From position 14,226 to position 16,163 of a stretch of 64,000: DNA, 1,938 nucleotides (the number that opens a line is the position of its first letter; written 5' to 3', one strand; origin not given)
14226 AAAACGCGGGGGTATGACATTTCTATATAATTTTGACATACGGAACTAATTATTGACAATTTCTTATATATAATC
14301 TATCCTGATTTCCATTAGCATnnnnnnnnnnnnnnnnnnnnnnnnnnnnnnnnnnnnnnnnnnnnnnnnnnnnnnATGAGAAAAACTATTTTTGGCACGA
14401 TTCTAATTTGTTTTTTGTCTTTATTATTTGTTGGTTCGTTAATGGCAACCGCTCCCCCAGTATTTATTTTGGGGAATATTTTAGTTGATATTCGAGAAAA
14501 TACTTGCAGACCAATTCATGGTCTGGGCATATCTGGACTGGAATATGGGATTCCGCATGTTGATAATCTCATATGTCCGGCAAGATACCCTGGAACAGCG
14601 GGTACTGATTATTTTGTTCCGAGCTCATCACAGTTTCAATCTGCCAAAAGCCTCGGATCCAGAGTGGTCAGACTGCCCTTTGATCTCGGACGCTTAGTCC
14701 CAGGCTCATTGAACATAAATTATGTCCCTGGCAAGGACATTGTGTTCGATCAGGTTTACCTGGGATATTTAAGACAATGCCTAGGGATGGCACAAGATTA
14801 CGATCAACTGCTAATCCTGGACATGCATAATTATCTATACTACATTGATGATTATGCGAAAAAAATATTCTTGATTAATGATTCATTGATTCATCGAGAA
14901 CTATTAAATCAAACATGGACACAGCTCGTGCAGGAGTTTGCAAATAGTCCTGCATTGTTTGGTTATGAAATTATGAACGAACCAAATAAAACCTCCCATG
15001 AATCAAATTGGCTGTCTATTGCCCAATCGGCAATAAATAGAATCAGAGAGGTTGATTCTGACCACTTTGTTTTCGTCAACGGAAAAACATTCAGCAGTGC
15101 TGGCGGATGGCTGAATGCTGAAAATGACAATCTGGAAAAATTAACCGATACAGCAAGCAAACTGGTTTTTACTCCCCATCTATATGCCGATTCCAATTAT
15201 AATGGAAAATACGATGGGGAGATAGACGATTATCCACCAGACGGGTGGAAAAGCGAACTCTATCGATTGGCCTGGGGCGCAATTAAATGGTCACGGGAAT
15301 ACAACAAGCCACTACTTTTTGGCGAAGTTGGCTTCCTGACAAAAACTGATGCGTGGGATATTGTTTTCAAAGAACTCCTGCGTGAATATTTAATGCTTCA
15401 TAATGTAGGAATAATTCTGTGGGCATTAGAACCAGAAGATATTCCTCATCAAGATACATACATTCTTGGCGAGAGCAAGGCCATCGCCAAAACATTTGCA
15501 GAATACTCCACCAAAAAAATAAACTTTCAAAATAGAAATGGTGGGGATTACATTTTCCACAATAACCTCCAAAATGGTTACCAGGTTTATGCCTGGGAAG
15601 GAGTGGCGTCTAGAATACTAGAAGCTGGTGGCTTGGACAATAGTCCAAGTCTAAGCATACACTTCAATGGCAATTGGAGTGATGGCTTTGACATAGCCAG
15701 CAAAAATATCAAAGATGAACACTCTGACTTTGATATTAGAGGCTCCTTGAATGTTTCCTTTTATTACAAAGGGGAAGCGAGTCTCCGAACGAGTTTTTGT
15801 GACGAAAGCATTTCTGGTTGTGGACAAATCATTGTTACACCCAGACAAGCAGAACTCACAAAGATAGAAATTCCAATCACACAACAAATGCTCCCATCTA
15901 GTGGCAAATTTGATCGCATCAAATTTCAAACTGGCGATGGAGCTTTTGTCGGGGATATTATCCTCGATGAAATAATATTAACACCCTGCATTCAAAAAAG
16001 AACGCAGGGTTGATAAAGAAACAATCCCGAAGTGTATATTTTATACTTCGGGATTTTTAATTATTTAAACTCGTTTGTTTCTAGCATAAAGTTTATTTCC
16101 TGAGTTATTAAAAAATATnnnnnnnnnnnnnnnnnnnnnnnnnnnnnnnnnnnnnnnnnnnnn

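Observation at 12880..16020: GC-richer acquired block: NUDIX, degraded ISNCY-like IS with intact terminal inverted repeats, and a secreted GH5 glycoside hydrolase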

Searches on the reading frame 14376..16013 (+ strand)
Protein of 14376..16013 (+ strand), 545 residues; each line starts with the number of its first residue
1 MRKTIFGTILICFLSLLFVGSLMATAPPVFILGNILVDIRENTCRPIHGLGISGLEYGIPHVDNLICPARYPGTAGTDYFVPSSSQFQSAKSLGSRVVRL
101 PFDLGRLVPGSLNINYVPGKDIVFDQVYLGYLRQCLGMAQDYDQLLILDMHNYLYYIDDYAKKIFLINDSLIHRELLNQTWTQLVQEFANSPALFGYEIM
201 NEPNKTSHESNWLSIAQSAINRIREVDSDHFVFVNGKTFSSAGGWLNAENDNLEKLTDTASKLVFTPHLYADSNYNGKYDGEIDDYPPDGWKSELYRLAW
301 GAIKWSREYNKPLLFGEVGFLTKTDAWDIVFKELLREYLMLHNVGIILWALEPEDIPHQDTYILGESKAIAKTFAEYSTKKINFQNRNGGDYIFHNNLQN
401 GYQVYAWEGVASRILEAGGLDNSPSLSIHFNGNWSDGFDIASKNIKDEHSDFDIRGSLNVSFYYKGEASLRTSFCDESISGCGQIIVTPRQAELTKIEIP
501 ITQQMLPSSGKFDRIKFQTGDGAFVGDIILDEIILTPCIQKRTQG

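Call 6: search_protein_families(library=pfam, proteins=[window:14376-16010:+], max_evalue=0.01)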
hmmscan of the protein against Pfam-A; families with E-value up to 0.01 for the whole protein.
window:14376-16010:+ (545 aa): 1 family
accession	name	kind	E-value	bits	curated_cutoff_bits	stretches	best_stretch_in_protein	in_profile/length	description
PF00150.24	Cellulase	-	1.3e-32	113.8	23.5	1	75-353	17-270/272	Cellulase (glycosyl hydrolase family 5)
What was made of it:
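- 14376..16013 (+): GH5 glycoside hydrolase gene (545 aa). It comprises a signal peptide (aa 1-25), a (beta/alpha)8 catalytic domain (aa ~29-377, nt 14460-15506) and a C-terminal CBM-like beta-sandwich (aa ~390-540, nt 15543-15995). The acid/base residue is E202 (14979-14981) and the nucleophile E317 (15324-15326). Pfam PF00150 at E 1.3e-32 (call 6).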

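Call 8: search_protein_families(library=ncbifam, proteins=[window:14376-16010:+], max_evalue=0.1)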
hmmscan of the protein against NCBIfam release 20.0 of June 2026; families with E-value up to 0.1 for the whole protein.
window:14376-16010:+ (545 aa): 0 families

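Call 11: find_homologous_proteins(query=window:14376-16010:+, max_evalue=0.00001)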
Query window:14376-16010:+ (545 aa): 2 proteins with E <= 0.00001 among 6362 candidates.
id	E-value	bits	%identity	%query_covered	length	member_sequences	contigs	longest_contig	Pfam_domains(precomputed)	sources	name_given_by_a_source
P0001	0.0e+0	1272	100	100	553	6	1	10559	PF00150.25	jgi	-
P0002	1.8e-25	108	31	56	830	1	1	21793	PF00150.25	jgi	jgi:endoglucanase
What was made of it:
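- Among 5.8 billion 90%-identity clusters searched, the only matches were its own cluster (six near-identical member sequences) and one 31%-identical protein (call 11).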

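Call 12: find_encoding_contigs(protein=P0001, flank=10000, max_places=10)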
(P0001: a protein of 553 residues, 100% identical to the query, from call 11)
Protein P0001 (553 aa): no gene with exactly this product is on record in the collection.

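Call 13: find_encoding_contigs(protein=P0002, flank=10000, max_places=4)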
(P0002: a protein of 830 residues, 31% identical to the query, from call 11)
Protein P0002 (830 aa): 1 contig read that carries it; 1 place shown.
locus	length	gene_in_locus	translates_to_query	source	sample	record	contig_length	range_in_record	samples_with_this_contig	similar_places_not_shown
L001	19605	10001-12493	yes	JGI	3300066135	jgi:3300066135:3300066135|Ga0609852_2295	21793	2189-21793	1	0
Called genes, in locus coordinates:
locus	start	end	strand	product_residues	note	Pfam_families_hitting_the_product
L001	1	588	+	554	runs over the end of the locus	PF00150:Cellulase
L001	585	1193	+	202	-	PF00150:Cellulase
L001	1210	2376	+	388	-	PF00150:Cellulase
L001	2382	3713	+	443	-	PF06824:Glyco_hydro_125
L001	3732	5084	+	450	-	PF03629:SASA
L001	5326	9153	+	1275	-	-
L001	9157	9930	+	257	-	-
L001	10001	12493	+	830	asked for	PF00150:Cellulase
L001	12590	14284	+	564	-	PF00150:Cellulase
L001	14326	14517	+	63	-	PF00232:Glyco_hydro_1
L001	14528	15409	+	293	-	-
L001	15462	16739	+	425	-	PF00232:Glyco_hydro_1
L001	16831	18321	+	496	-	-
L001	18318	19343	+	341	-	PF14606:Lipase_GDSL_3, PF00657:Lipase_GDSL (weak), PF13472:Lipase_GDSL_2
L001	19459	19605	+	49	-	?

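Call 24: search_protein_representatives(protein=window:14376-16010:+)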
Query: 545 residues. Proteins with E-value up to 0.001 (for the whole library): 1991; up to 1e-10: 716; up to 1e-30: 29. The best 150 are listed.
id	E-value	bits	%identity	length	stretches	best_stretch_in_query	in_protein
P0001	0.0e+00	1272.3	100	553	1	1-545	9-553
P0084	4.5e-93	329.1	38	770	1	2-535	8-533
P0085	1.9e-52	195.0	33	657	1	29-481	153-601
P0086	6.0e-48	180.2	30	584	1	48-503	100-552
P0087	3.1e-43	164.6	35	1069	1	48-350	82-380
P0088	4.5e-40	154.2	36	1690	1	45-349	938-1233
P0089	8.6e-40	153.2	34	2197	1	47-350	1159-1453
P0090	7.5e-39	150.1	34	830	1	48-361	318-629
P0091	1.1e-38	149.6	36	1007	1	47-331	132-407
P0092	3.5e-38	147.9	34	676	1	46-349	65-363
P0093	5.0e-37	144.1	29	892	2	71-353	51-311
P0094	9.8e-37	143.1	34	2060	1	47-344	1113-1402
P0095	1.4e-36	142.6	31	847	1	47-350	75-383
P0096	6.0e-36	140.6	38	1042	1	70-360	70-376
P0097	2.7e-35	138.4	32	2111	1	39-408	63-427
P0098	8.4e-35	136.8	32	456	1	43-352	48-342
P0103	6.0e-34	134.0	32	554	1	35-354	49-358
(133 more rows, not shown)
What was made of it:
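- The next relative in the exhaustive search is 38% identical (call 24).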

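Call 30: list_cluster_members(proteins=[P0001, P0084, P0085, P0086, P0087, P0092, P0098, P0103])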
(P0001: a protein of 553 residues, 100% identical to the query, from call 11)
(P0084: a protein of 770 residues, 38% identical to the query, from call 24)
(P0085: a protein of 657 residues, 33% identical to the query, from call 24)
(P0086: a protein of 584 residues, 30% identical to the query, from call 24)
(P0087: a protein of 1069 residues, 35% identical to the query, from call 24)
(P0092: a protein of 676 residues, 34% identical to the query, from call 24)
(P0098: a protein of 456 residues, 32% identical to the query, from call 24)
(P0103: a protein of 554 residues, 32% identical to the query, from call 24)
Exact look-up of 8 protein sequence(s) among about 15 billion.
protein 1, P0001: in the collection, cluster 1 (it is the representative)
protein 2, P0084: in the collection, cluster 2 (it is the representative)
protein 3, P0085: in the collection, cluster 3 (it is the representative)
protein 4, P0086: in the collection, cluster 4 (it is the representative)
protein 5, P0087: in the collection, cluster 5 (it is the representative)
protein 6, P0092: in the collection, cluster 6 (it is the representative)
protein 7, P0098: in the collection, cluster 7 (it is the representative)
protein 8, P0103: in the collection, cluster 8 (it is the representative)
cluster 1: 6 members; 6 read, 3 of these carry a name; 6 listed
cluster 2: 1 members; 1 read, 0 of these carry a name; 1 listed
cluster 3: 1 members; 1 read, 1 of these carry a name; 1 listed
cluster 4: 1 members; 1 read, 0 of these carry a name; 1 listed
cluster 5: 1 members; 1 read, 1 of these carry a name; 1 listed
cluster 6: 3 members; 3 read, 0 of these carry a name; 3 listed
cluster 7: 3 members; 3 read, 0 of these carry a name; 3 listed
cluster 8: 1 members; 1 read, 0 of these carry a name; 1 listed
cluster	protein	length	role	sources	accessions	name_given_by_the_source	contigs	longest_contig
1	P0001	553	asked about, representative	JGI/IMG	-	-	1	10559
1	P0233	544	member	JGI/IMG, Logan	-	endoglucanase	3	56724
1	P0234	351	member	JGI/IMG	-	hypothetical protein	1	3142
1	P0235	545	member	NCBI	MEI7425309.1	MAG: cellulase family glycosylhydrolase [Candidatus Moraniibacteriota bacterium]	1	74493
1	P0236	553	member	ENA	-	-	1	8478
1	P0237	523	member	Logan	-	-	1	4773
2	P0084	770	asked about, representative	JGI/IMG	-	-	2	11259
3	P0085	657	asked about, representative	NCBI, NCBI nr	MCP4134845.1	MAG: glycoside hydrolase family 5 protein [bacterium] | glycoside hydrolase family 5 protein [bacterium]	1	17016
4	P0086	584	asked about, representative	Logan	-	-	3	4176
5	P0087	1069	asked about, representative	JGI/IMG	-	hypothetical protein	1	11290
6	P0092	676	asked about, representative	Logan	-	-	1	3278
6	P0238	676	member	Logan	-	-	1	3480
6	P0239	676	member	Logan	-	-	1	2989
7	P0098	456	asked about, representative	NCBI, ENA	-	-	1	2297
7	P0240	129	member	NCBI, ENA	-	-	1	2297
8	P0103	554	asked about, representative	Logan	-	-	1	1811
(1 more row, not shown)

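Call 31: search_solved_structures(query=window:14376-16010:+, max_evalue=0.00001, show_alignments=2)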
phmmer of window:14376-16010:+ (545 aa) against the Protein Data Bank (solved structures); distinct sequences matched with E-value up to 0.00001: 31.
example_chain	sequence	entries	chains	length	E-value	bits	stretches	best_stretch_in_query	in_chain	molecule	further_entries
4lx4_A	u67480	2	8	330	1.6e-29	106.1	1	47-284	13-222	Endoglucanase(Endo-1,4-beta-glucanase)protein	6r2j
4ee9_A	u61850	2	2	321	1.4e-25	93.1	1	69-353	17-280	Endoglucanase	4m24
7p6g_A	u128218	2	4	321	3.5e-25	91.8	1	69-353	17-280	Endoglucanase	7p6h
6zz3_A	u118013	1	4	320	4.5e-25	91.4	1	69-353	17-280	Endoglucanase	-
7p6i_A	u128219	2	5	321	4.6e-25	91.4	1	69-353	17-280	Endoglucanase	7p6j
5ljf_A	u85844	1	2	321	8.9e-25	90.4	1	69-353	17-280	Endoglucanase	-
5hpc_A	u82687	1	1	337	1.7e-19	73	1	70-278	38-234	Cellulase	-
4w7u_A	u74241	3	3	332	2.2e-19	72.6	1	70-278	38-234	Cellulase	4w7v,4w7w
5hnn_A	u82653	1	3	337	3.4e-18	68.7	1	70-278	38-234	Cellulase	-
1gzj_A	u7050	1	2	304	6.3e-15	57.9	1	70-277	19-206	EGI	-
1h1n_A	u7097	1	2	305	1.2e-14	57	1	70-277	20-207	ENDO TYPE CELLULASE ENGI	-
7r2d_A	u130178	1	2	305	2.1e-14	56.2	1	70-277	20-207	EGI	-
9f0n_A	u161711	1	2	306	2.1e-14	56.2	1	70-277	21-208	cellulase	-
7r2a_A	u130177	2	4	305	2.2e-14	56.1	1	70-277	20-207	EGI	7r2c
7r28_A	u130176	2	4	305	4.5e-14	55.1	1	70-277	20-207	EGI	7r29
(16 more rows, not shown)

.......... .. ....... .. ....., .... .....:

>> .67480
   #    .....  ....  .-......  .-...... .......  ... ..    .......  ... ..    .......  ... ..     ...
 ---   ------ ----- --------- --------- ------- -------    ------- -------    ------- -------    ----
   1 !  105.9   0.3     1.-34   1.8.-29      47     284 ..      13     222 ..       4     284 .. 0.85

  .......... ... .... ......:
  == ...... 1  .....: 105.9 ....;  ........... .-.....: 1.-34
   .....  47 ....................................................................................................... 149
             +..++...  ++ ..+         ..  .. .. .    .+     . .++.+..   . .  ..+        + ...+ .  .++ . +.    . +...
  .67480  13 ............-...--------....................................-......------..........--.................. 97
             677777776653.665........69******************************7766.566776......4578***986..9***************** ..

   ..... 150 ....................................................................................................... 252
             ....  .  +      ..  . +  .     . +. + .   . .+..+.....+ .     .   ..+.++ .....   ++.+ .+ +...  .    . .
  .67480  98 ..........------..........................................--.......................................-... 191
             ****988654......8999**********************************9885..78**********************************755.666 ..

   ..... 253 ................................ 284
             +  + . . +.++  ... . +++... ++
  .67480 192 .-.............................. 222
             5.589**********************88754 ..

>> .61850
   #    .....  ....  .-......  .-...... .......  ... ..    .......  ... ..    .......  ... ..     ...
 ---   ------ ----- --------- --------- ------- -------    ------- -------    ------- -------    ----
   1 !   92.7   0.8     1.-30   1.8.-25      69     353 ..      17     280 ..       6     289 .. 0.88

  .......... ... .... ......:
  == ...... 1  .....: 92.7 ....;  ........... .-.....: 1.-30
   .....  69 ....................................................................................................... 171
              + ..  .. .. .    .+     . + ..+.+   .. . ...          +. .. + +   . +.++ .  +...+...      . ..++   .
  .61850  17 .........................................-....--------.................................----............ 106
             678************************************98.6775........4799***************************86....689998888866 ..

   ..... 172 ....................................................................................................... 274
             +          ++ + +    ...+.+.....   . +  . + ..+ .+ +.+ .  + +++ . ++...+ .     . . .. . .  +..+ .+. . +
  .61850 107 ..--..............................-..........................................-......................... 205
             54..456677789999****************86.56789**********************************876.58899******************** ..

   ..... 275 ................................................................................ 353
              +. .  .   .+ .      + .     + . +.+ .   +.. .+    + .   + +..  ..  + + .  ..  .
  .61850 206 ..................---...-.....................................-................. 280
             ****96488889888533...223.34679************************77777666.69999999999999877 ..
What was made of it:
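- On Glycoside hydrolase family 5: The alignment to 4EE9 pairs GEVG with GEFG (call 31).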

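Call 32: find_encoding_contigs(protein=window:14376-16013:+, flank=10000, max_places=10)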
Protein window:14376-16013:+ (545 aa): no gene with exactly this product is on record in the collection.
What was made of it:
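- Tried and rejected: Look-ups of the GH5 product as P0001 (553 aa) and as the 545-aa form found no contig on record (calls 12, 32).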

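Call 34: find_related_loci(query=window:14376-16010:+, collection=metagenome_contigs, flank=10000)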
Query window:14376-16010:+ (545 aa) in metagenome_contigs; peptide patterns used: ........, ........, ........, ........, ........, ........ (x = any residue, [..] = any of these).
187 stretches matched a pattern; 1 encode a relative of the query (tblastn E <= 1e-3); 1 distinct loci.
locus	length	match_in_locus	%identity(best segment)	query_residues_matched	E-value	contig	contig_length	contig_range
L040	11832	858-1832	29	5-353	6e-32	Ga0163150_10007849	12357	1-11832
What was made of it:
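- Tried and rejected: The single metagenome_contigs scan with GH5 returned only a 29%-identical relative (call 34).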
